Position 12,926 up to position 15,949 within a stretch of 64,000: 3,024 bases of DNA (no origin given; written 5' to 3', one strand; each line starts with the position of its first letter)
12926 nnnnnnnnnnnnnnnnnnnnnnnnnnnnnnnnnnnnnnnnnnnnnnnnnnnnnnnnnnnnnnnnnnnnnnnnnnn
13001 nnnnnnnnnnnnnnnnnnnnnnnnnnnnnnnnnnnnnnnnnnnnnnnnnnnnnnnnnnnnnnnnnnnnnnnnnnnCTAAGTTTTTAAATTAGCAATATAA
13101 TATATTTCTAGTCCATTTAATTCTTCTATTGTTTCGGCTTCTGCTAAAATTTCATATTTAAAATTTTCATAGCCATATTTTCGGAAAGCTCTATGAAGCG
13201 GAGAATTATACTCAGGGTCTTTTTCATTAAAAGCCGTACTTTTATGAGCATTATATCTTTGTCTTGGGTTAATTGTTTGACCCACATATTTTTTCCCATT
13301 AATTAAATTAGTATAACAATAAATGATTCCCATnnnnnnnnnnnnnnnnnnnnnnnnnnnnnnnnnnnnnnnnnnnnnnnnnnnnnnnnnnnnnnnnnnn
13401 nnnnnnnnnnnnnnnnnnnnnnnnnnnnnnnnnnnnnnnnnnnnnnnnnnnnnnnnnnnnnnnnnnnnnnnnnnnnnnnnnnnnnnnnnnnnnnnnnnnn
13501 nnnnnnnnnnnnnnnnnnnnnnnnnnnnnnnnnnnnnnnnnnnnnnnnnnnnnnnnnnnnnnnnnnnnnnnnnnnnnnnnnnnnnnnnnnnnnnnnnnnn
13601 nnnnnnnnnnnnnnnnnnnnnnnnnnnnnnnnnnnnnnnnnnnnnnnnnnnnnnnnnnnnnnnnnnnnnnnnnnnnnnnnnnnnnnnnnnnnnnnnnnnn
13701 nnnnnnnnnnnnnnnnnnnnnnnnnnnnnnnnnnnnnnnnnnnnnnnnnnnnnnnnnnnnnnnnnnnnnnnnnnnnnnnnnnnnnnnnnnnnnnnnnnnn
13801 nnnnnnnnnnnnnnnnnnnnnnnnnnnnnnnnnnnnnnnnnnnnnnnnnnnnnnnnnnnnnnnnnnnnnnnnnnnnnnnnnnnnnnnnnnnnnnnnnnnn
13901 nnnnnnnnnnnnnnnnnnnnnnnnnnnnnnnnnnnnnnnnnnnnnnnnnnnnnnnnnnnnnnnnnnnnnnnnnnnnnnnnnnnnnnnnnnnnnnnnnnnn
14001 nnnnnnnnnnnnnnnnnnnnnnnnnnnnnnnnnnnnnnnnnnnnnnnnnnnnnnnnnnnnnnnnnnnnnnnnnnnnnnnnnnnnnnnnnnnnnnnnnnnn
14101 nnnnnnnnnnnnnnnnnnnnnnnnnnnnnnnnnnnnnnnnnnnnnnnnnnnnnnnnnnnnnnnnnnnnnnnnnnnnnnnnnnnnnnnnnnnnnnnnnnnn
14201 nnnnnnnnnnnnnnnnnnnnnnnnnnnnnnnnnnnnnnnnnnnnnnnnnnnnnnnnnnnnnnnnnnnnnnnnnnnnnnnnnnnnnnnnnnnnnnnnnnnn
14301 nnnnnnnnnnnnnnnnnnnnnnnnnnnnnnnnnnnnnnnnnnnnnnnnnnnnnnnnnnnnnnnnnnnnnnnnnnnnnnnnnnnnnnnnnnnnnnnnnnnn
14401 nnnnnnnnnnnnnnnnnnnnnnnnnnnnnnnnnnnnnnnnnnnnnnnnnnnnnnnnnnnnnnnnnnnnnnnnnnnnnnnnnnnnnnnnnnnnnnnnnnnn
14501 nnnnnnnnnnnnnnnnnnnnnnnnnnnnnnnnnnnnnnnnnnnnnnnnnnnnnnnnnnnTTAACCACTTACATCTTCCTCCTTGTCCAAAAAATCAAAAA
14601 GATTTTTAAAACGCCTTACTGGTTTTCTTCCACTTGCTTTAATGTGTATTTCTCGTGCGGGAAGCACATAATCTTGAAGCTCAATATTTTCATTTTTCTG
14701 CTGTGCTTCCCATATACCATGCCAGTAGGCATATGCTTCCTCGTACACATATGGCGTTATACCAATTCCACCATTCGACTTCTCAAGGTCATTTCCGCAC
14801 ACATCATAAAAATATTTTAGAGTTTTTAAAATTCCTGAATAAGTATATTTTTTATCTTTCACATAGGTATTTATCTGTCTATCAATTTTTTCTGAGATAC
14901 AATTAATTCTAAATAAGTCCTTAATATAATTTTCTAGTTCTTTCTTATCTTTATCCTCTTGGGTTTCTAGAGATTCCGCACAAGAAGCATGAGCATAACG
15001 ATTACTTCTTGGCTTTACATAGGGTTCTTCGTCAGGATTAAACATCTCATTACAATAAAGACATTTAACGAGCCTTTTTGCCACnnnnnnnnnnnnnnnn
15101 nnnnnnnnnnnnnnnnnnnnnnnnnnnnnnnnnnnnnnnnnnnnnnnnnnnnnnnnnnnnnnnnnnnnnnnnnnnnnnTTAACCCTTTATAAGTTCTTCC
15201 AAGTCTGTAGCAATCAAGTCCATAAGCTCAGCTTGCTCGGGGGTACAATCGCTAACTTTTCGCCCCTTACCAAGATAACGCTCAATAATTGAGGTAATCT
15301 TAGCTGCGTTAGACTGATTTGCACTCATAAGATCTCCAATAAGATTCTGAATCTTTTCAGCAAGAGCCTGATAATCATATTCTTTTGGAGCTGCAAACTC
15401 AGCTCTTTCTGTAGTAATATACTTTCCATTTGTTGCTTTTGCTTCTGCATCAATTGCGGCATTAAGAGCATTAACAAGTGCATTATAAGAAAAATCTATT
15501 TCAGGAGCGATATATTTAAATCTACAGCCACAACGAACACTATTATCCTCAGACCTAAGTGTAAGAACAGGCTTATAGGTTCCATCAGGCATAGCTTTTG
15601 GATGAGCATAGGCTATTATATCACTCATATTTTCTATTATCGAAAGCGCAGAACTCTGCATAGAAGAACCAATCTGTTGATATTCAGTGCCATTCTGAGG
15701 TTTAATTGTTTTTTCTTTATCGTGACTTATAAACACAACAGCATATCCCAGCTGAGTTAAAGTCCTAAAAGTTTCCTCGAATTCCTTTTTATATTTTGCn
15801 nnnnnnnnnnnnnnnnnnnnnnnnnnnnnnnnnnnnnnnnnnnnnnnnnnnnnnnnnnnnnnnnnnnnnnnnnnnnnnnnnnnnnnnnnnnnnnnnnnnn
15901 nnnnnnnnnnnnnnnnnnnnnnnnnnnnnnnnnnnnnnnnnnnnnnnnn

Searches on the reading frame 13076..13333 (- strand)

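Call 66: search_protein_families(library=pfam, proteins=[window:13076-13333:-], max_evalue=0.001)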
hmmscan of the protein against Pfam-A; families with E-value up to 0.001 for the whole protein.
window:13076-13333:- (85 aa): 2 families
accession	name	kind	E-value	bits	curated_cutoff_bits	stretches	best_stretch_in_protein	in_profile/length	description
PF01541.30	GIY-YIG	-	5.3e-08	33.5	22.6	1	1-84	1-73/78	GIY-YIG catalytic domain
PF19835.5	SegE_GIY-YIG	-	1.5e-05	25.6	25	1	1-80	17-101/123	Putative endonuclease segE, GIY-YIG domain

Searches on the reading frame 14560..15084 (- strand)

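Call 4: search_protein_families(library=pfam, proteins=[window:14560-15084:-], max_evalue=0.01)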
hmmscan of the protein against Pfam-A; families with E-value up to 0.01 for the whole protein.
window:14560-15084:- (174 aa): 2 families
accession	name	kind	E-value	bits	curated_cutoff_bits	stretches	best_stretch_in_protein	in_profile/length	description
PF11173.13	DUF2960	-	0.0021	18.9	27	0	117-161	19-63/79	Protein of unknown function (DUF2960)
PF13913.12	zf-C2HC_2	-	0.0028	17.8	27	1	5-18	2-15/25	zinc-finger of a C2HC-type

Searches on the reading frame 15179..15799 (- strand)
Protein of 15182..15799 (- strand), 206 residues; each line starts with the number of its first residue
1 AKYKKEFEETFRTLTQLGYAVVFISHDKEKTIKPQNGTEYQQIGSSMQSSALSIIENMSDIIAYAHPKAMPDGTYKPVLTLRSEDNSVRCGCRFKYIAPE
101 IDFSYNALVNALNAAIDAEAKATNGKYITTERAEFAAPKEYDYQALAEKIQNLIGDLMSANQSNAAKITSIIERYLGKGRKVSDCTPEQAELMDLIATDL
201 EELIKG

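Call 4: search_protein_families(library=pfam, proteins=[window:15179-15736:-], max_evalue=0.01)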
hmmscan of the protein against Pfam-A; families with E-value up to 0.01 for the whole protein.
window:15179-15736:- (185 aa): 1 family
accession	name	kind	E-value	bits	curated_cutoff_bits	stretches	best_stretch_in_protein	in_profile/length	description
PF13479.12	AAA_24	-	0.00041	20.7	27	1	2-63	126-186/195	AAA domain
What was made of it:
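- Checked: ORF 15179-15736 matches AAA_24 positions 126-186 (E 4e-4, call 4), which is the colinear continuation.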

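Call 19: find_related_loci(query=window:15182-15799:-, collection=viral_contigs, flank=5000)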
Query seq(206 aa) (206 aa) in viral_contigs; peptide patterns used: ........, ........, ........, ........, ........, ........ (x = any residue, [..] = any of these).
39 stretches matched a pattern; 21 encode a relative of the query (tblastn E <= 1e-3); 21 distinct loci.
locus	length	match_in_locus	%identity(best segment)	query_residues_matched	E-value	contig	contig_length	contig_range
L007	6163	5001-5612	75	1-204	3e-104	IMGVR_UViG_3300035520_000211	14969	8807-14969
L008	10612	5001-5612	65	1-204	2e-88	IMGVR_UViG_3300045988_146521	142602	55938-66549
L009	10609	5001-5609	66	1-202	4e-88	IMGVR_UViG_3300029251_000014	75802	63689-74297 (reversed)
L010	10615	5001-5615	65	1-204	3e-87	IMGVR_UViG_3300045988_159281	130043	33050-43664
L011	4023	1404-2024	61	1-206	8e-81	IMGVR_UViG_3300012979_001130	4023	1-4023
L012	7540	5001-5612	56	1-204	4e-72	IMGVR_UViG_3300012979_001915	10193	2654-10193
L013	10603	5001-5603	54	1-202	4e-70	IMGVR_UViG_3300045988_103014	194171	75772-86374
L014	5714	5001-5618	57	2-204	1e-67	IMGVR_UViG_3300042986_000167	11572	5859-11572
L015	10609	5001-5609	56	1-205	6e-66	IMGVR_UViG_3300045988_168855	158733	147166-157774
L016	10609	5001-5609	52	1-205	3e-65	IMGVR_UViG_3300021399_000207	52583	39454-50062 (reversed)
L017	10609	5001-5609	52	1-205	3e-65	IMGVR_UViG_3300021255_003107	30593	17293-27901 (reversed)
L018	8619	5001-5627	52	1-206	6e-63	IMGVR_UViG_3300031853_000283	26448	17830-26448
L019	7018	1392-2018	52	1-206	4e-62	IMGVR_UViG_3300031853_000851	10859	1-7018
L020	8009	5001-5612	52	1-202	1e-61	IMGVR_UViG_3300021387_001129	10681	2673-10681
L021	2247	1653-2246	54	2-197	2e-61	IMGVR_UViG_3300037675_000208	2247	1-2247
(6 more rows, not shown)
